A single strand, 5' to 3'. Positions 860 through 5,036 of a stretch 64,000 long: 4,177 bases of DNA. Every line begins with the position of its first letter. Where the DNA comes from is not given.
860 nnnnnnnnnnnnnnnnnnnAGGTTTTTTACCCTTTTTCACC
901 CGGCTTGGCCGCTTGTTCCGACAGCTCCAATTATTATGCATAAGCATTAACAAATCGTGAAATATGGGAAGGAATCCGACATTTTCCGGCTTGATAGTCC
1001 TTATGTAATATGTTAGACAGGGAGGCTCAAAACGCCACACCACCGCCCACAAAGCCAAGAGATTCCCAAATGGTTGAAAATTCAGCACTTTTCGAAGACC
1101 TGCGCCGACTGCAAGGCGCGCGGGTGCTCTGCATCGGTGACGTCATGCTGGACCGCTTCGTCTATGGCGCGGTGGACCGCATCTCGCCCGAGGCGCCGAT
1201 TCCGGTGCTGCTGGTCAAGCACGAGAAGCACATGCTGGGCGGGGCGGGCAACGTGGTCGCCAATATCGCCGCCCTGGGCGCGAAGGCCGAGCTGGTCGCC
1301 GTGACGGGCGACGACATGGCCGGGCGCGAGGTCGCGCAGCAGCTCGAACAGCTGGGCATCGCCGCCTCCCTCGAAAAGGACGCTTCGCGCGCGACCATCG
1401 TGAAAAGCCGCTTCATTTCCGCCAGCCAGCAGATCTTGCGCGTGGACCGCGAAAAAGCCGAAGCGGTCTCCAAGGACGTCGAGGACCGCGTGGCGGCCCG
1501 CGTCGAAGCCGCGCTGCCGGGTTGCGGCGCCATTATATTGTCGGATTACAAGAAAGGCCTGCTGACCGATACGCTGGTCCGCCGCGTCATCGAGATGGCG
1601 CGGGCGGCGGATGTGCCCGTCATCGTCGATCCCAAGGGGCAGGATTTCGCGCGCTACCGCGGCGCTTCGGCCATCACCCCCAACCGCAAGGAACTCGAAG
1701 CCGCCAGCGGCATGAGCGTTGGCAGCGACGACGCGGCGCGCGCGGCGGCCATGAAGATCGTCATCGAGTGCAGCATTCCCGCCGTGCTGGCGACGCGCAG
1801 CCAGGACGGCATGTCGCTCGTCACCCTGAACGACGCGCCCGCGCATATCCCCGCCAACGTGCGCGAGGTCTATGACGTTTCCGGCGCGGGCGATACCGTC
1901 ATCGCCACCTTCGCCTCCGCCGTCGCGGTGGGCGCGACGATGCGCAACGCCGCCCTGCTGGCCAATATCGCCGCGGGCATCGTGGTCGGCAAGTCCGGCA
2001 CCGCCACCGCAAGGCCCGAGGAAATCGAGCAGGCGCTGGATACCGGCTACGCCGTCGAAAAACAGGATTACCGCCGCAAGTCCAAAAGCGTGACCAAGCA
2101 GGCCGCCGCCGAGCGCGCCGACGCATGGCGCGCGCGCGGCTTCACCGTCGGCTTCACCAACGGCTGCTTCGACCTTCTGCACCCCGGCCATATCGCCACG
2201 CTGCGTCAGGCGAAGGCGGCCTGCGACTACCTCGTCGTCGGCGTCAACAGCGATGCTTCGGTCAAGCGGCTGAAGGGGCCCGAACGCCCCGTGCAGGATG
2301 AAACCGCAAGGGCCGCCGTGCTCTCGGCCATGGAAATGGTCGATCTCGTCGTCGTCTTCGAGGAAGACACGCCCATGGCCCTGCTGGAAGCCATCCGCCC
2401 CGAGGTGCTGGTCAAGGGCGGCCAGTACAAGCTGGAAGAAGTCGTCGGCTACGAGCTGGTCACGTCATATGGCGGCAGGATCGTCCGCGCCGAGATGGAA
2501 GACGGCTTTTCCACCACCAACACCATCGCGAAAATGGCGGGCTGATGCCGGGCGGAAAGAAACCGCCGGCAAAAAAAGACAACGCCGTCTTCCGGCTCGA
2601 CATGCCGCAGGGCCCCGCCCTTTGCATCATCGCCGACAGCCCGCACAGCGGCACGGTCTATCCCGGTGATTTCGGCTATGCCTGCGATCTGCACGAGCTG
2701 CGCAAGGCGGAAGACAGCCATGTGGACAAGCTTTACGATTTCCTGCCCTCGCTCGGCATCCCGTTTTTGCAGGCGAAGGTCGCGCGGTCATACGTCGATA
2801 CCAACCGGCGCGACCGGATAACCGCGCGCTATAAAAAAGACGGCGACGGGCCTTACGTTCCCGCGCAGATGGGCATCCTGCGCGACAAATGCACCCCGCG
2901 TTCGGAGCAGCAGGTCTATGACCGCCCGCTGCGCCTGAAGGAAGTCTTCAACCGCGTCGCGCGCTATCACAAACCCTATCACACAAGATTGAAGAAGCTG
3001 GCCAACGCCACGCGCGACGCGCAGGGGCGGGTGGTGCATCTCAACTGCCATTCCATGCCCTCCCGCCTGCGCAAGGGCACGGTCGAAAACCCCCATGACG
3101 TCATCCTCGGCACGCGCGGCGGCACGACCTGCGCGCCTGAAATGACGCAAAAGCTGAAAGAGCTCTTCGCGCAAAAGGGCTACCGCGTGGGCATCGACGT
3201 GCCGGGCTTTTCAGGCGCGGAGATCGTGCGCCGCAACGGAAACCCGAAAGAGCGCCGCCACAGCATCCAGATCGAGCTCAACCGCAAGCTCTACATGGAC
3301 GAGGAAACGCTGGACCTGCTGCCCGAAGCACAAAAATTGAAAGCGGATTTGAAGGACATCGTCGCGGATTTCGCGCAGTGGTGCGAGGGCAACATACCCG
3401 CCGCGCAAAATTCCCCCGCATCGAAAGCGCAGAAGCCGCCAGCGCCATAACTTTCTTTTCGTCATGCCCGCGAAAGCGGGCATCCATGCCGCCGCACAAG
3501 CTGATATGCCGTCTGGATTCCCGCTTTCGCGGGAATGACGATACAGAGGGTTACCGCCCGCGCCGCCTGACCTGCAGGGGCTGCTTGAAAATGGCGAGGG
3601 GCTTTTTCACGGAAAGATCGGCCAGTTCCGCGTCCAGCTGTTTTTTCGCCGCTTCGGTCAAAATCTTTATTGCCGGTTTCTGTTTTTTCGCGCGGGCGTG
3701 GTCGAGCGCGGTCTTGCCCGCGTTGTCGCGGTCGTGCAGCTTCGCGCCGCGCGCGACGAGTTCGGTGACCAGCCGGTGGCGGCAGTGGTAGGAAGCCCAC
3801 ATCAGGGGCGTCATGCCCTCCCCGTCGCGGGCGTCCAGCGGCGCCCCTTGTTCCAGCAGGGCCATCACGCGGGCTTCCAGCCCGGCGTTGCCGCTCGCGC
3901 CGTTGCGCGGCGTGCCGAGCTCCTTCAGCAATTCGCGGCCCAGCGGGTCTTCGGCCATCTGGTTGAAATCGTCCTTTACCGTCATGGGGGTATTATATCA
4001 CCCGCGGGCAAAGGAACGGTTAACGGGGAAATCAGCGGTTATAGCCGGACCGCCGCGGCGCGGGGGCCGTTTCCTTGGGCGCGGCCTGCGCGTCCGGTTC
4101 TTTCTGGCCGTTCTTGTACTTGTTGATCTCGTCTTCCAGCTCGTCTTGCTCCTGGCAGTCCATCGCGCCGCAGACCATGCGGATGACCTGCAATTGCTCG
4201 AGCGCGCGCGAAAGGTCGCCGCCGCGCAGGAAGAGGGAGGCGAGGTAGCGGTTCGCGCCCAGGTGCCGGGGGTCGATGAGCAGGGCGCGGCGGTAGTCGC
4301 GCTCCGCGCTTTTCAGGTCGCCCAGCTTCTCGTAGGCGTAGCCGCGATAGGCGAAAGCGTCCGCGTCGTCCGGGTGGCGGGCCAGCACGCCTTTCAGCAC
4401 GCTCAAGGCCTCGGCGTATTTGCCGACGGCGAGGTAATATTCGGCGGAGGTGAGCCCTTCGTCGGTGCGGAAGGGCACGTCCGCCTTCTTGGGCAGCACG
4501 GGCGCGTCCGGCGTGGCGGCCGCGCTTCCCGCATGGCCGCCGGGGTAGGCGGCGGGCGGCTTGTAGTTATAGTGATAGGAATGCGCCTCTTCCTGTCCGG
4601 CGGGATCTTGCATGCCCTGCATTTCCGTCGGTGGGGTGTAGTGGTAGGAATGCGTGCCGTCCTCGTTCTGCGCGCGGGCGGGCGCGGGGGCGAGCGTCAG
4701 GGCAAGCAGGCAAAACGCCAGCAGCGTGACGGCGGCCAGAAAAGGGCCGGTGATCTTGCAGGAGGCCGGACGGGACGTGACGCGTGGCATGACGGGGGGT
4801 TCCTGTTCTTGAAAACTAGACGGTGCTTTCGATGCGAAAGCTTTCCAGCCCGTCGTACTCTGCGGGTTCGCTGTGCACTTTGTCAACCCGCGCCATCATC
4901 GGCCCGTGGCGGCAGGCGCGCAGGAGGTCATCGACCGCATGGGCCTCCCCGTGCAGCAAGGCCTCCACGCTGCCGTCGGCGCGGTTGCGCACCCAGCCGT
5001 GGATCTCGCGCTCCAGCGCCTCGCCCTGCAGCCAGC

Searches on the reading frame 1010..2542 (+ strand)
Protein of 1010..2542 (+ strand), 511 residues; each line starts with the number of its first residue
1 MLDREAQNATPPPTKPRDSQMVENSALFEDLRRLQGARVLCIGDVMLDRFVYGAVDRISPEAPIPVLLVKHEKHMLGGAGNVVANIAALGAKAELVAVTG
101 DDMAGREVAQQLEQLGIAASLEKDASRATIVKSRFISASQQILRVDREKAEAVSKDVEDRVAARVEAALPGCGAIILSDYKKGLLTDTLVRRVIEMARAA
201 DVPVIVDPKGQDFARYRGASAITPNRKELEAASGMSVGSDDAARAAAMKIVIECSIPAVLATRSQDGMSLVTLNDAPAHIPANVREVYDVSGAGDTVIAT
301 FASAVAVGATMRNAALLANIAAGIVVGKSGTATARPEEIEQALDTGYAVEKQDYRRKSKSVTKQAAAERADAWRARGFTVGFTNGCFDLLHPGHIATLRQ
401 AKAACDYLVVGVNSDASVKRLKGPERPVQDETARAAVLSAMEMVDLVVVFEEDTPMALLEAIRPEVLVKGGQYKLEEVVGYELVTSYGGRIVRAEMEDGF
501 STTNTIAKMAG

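Call 46: search_protein_families(library=pfam, proteins=[window:1010-2542:+], max_evalue=0.00001)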
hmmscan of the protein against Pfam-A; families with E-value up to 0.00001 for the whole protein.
window:1010-2542:+ (511 aa): 2 families
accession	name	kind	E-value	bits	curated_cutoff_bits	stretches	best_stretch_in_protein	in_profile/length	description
PF00294.29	PfkB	-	3e-39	135.6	25.8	1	38-336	3-300/302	pfkB family carbohydrate kinase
PF01467.32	CTP_transf_like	-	9.7e-17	61.9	21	1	382-480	1-103/133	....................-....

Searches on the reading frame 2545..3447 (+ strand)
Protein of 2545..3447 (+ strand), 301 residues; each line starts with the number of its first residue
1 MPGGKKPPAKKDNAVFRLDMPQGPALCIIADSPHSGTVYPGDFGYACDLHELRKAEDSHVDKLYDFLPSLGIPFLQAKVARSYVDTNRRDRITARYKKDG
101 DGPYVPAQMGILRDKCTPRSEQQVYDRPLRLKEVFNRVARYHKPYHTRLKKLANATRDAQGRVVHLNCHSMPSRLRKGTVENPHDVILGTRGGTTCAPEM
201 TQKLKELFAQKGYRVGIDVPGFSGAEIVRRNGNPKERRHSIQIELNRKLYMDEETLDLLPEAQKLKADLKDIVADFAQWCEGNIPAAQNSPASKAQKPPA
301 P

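Call 46: search_protein_families(library=pfam, proteins=[window:2545-3447:+], max_evalue=0.00001)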
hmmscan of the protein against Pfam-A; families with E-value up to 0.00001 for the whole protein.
window:2545-3447:+ (301 aa): 1 family
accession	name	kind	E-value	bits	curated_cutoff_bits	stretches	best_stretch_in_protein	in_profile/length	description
PF05013.17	FGase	-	2.6e-55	188.4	28.9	1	28-251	3-219/219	N-formylglutamate amidohydrolase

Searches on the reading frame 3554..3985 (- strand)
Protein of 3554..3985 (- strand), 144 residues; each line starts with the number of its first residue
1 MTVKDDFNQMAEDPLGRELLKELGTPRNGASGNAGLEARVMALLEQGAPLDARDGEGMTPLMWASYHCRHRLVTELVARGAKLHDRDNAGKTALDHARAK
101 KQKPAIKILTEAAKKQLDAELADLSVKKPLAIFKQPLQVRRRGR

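Call 46: search_protein_families(library=pfam, proteins=[window:3554-3985:-], max_evalue=0.00001)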
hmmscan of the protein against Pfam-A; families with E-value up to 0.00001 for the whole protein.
window:3554-3985:- (144 aa): 4 families
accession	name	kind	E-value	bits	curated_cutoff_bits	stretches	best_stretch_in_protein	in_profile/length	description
PF13637.12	Ank_4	-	6.9e-10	39.4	22.7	0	40-72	13-45/50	Ankyrin repeats (many copies)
PF12796.13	Ank_2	-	1.6e-08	35.4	27.3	1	38-112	11-82/90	Ankyrin repeats (3 copies)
PF00023.36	Ank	-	1.8e-07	31.5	21.1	0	57-88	2-33/33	Ankyrin repeat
PF13857.12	Ank_5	-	4.7e-06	27.3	27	1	43-97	1-56/56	Ankyrin repeats (many copies)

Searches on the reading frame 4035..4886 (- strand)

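Call 46: search_protein_families(library=pfam, proteins=[window:4035-4886:-], max_evalue=0.00001)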
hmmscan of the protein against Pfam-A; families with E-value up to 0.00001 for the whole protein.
window:4035-4886:- (284 aa): 9 families
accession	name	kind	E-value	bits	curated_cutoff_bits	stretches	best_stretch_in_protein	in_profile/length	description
PF13432.12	TPR_16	-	2e-11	44.5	32.7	1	147-202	3-58/65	Tetratricopeptide repeat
PF13428.12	TPR_14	-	5.5e-10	39.4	23.5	0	146-178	6-38/44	Tetratricopeptide repeat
PF07719.23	TPR_2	-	9.2e-10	38.3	27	1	175-208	1-34/34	Tetratricopeptide repeat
PF14559.12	TPR_19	-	1.2e-09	38.8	25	1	152-195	2-45/68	Tetratricopeptide repeat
PF00515.34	TPR_1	-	1.8e-08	34.2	27.8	1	175-208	1-34/34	Tetratricopeptide repeat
PF13431.12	TPR_17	-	1.5e-07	31.6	24.4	0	167-195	5-33/34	Tetratricopeptide repeat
PF13371.12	TPR_9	-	2.2e-07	31.3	35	0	151-201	5-55/73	Tetratricopeptide repeat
PF13181.12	TPR_8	-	2.9e-06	27.4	25.7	0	181-208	7-34/34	Tetratricopeptide repeat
PF13414.12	TPR_11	-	7.4e-06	26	26.8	0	151-189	4-42/42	TPR repeat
